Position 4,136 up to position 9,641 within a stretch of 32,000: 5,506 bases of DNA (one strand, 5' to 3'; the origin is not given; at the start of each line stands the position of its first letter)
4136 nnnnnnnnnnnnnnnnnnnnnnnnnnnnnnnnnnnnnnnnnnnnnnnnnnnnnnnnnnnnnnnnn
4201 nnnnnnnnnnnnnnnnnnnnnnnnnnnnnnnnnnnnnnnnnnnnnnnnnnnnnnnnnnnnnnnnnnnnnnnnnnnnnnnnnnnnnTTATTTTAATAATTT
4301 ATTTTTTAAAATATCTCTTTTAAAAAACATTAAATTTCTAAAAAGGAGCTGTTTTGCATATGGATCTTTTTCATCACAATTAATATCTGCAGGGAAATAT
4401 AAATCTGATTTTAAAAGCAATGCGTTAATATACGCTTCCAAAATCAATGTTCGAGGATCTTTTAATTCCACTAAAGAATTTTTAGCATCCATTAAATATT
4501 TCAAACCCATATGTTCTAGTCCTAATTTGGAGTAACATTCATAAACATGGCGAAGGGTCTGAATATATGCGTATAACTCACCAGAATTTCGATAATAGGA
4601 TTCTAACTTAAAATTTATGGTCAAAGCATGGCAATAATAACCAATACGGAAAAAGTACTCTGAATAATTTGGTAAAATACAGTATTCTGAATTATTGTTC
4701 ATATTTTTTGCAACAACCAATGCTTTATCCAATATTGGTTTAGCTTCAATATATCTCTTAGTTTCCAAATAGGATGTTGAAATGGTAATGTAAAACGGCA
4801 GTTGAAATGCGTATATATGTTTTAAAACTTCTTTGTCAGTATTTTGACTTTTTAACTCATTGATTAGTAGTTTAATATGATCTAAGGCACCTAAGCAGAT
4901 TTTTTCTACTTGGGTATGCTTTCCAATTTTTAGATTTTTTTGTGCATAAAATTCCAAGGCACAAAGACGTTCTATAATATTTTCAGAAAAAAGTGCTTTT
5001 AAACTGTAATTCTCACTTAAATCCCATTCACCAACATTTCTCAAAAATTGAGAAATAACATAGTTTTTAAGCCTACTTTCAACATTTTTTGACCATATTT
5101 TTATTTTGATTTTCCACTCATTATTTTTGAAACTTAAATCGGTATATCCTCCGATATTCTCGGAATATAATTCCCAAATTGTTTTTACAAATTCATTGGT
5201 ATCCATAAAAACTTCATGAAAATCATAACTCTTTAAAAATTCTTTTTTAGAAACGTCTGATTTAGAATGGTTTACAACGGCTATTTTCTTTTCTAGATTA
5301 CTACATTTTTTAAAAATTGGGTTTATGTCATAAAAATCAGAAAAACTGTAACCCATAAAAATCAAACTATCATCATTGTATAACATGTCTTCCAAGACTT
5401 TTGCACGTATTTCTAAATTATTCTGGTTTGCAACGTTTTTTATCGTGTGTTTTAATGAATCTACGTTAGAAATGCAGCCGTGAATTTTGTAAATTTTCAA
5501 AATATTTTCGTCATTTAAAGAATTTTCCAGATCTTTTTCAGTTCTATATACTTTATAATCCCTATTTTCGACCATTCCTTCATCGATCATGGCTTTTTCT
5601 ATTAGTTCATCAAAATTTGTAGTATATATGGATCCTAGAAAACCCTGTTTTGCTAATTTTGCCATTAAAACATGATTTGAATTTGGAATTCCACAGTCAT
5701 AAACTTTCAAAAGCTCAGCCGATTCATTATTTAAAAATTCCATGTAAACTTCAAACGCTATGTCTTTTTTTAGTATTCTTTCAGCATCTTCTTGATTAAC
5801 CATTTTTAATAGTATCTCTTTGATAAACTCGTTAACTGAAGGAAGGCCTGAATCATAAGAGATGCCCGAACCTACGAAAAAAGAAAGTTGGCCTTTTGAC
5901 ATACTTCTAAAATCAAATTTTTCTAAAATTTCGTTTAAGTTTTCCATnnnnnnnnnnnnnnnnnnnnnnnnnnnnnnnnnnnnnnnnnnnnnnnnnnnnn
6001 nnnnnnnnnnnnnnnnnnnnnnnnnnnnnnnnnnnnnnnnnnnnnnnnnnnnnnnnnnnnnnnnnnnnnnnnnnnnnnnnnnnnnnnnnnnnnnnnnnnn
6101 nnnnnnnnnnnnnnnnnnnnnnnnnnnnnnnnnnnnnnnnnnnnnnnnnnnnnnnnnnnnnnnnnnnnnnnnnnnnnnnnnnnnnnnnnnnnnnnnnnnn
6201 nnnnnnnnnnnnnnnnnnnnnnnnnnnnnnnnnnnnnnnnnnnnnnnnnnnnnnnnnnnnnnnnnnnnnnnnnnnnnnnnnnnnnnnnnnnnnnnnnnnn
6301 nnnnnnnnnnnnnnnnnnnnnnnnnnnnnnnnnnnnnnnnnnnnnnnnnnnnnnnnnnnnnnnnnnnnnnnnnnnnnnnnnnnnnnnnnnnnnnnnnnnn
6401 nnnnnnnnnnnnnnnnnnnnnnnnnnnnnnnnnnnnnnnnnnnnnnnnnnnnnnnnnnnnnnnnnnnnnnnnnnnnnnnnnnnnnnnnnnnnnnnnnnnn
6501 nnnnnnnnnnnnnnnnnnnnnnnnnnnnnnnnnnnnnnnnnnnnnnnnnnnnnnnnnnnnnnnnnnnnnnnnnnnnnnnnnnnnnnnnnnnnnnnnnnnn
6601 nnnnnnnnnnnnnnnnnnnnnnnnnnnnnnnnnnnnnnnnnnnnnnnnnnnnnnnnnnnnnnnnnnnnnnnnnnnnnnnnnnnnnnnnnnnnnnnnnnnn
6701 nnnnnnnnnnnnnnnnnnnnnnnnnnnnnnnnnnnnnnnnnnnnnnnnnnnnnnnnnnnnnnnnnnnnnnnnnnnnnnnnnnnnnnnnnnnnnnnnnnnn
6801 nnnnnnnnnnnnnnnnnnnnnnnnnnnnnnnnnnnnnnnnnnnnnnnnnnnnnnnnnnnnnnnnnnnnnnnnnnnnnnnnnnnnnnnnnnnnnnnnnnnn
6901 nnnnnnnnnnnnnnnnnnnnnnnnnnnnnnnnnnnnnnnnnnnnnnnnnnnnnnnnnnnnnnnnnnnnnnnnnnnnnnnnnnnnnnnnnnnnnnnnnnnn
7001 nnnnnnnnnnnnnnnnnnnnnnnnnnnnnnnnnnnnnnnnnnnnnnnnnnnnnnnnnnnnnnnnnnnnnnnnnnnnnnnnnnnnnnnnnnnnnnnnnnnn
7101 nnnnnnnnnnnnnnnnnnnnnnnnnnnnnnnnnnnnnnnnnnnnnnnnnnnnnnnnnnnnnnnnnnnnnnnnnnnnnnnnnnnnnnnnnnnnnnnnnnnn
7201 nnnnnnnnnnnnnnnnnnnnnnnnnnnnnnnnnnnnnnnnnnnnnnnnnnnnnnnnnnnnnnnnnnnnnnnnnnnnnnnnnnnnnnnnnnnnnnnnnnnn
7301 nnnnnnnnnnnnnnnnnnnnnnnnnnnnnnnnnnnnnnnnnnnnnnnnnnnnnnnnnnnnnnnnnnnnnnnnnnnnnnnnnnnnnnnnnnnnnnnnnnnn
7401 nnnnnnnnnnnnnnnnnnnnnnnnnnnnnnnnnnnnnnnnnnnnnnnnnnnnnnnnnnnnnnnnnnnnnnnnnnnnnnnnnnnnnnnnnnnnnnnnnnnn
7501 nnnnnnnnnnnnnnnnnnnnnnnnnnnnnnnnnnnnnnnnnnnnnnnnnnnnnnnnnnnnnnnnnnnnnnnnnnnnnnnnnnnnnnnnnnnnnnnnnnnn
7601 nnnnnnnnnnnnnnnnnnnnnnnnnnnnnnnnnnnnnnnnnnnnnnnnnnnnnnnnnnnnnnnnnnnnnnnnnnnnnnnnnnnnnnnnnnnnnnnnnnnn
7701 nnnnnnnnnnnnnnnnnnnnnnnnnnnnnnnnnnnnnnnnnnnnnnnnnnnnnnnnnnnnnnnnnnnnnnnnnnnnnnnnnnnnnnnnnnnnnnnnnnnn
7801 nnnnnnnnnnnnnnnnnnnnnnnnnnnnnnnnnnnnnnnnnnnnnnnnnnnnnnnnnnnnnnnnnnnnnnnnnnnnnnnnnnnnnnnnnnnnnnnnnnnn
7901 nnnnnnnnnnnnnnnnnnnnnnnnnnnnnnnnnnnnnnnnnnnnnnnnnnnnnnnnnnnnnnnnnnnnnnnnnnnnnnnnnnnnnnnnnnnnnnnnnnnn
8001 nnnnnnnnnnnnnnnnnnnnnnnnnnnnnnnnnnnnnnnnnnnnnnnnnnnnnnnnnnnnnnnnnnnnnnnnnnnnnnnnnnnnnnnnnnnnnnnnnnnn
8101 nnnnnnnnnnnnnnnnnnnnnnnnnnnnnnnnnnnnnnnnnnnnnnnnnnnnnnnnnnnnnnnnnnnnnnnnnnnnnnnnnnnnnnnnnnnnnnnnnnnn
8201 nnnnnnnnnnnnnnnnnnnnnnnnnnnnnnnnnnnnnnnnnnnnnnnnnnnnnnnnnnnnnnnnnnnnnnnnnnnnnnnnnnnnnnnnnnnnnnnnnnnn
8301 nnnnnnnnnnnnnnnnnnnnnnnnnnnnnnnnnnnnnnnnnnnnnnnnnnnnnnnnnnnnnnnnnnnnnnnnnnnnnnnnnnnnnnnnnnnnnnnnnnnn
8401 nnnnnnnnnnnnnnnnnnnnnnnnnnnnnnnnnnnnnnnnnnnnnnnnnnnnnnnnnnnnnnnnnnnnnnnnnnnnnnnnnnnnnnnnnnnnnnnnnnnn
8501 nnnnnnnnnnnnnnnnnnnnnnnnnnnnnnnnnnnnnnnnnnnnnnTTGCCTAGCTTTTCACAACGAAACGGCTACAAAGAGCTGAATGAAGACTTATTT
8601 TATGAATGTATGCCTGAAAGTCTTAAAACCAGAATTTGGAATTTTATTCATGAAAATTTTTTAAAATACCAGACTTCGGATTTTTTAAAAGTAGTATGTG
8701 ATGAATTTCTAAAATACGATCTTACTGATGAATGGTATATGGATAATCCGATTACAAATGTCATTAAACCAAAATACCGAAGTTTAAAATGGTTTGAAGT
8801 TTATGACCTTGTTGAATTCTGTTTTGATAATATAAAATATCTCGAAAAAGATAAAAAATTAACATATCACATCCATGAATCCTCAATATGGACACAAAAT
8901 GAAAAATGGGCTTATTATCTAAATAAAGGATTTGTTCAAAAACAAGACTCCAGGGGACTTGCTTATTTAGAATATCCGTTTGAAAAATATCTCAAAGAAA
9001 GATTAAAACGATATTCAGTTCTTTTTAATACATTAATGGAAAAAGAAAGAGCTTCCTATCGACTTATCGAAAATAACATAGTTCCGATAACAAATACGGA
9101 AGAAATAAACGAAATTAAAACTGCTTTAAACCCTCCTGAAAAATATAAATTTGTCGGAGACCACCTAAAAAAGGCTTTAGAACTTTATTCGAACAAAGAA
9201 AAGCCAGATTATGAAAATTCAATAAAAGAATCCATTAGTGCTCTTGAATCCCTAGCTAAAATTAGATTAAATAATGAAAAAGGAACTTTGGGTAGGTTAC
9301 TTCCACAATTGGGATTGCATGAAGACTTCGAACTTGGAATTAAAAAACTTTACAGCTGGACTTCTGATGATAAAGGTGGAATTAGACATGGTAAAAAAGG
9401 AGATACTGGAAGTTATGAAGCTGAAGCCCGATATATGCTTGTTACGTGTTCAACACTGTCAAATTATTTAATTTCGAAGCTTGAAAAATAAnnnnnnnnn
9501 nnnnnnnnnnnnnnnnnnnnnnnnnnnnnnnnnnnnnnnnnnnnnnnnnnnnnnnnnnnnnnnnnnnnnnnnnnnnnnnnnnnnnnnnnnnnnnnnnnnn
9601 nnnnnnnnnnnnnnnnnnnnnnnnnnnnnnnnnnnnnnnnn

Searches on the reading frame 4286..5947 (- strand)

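Call 4: search_protein_families(library=pfam, proteins=[window:4286-5947:-], max_evalue=0.01)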
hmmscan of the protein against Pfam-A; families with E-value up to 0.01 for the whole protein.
window:4286-5947:- (553 aa): 2 families
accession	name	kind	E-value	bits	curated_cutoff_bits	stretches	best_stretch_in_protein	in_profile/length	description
PF13289.12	SIR2_2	-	4.5e-15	56.4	24.5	1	106-229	2-124/141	SIR2-like domain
PF02146.23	SIR2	-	0.0013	19.2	24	1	26-121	1-95/180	Sir2 family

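Call 5: search_protein_families(library=padloc, proteins=[window:4286-5947:-], max_evalue=0.01)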
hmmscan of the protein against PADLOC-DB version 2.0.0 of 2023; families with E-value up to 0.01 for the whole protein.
window:4286-5947:- (553 aa): 13 families
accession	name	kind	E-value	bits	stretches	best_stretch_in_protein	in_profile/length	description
PDLC00407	ThsA1|ThsA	-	2.6e-14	50.7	1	6-204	8-198/478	STALD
PDLC02419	Aga_SIR2-PNTD1-PNTD2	-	6.8e-14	49.5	1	88-202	104-213/558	Class I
PDLC00409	ThsA1|ThsA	-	9.2e-12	42.8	1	14-214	16-208/242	STALD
PDLC04968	PDC-S25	-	1.1e-10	39.1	1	102-215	138-241/517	-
PDLC05061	PDC-S65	-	2.5e-10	38.3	1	87-157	122-189/592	-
PDLC02420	Aga_SIR2-PNTD1-PNTD2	-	5.2e-10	36.2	2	88-220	116-244/1010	Class I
PDLC02384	pAgo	-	8.7e-10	35.4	1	92-203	124-228/1030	-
PDLC02401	Aga_SIR2-PNTD1-PNTD2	-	5.6e-09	33.3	1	88-201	77-185/524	Class I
PDLC04087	SIR2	-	1.3e-07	28.8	1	106-177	134-212/343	-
PDLC05060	PDC-S65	-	2.5e-06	24.7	1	85-125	28-68/503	-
PDLC02402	Aga_SIR2-PNTD1-PNTD2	-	0.0015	14.7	1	89-200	111-216/876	Class I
PDLC04078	SIR2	-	0.0044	14.8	0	186-262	74-148/171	-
PDLC04081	SIR2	-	0.0085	13.3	0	20-56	18-56/345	-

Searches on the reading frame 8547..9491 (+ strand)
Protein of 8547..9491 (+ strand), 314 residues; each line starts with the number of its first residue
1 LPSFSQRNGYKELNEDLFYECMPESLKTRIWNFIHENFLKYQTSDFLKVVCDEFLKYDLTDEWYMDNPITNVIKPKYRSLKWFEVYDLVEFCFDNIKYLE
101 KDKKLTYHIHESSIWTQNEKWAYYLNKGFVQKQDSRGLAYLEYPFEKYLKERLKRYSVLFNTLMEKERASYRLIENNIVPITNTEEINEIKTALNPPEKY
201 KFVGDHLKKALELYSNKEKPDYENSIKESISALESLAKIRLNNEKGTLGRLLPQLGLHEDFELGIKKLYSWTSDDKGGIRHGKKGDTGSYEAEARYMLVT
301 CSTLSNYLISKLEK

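Call 4: search_protein_families(library=pfam, proteins=[window:8547-9491:+], max_evalue=0.01)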
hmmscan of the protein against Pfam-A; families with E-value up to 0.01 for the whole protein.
window:8547-9491:+ (314 aa): 2 families
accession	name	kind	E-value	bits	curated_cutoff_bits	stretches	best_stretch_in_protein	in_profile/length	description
PF18863.6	AbiJ_NTD4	-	1.7e-23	84.2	34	1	3-195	2-151/152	AbiJ N-terminal domain 4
PF14355.11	Abi_C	-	0.0082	16.7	24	0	276-309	48-82/83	Abortive infection C-terminus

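Call 5: search_protein_families(library=padloc, proteins=[window:8547-9491:+], max_evalue=0.01)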
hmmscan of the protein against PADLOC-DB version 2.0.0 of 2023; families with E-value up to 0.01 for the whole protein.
window:8547-9491:+ (314 aa): 2 families
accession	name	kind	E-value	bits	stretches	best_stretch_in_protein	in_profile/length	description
PDLC04997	PDC-S32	-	2.3e-76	255.3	1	1-312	7-281/285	-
PDLC04996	PDC-S32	-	1.2e-63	213.4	2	153-312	113-276/280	-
